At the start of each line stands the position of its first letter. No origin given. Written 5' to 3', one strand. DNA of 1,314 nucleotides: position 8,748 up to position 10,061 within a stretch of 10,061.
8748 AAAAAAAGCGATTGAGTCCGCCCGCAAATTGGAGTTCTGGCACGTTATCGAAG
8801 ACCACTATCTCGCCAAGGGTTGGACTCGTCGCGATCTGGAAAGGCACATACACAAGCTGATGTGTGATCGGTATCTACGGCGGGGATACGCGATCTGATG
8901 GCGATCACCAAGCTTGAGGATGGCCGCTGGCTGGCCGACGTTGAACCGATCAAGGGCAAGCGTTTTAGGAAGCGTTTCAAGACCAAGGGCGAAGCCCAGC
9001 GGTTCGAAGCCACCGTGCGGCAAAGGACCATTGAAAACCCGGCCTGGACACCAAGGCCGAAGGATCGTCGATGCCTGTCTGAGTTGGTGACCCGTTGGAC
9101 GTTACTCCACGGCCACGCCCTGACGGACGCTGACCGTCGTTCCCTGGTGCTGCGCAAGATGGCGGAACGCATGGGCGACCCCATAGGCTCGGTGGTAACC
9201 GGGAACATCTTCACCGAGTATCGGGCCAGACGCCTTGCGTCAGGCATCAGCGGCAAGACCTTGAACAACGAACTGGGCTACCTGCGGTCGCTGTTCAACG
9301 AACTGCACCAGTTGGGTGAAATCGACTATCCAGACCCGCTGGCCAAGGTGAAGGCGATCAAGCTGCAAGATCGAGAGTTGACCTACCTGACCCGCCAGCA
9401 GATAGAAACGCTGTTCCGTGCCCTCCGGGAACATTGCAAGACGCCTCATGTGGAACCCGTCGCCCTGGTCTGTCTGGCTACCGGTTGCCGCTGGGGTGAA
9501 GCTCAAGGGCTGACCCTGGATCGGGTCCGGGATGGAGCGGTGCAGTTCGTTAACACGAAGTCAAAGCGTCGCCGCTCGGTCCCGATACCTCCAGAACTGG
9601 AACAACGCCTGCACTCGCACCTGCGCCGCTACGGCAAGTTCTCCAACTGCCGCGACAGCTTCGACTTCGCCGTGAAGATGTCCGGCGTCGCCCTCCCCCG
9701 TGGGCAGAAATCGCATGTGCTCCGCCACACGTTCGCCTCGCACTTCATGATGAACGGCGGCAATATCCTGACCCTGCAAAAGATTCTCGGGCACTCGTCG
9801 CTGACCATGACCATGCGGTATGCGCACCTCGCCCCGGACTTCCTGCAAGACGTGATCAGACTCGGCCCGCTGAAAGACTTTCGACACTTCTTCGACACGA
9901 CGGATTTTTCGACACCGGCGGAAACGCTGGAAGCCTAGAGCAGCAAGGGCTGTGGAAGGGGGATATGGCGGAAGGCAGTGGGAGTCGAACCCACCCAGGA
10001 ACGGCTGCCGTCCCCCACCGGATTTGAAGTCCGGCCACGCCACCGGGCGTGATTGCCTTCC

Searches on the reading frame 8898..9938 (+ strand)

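Call 18: search_protein_families(library=pfam, proteins=[window:8898-9938:+], max_evalue=0.01)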
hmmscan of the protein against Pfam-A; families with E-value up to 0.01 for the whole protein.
window:8898-9938:+ (346 aa): 2 families
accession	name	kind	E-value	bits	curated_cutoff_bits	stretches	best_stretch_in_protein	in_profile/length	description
PF24624.1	Int_N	-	3.8e-33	114.6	27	1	56-155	1-100/100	Phage integrase, N-terminal domain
PF00589.27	Phage_integrase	-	7.4e-20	71.8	27.1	1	163-312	2-169/172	Phage integrase family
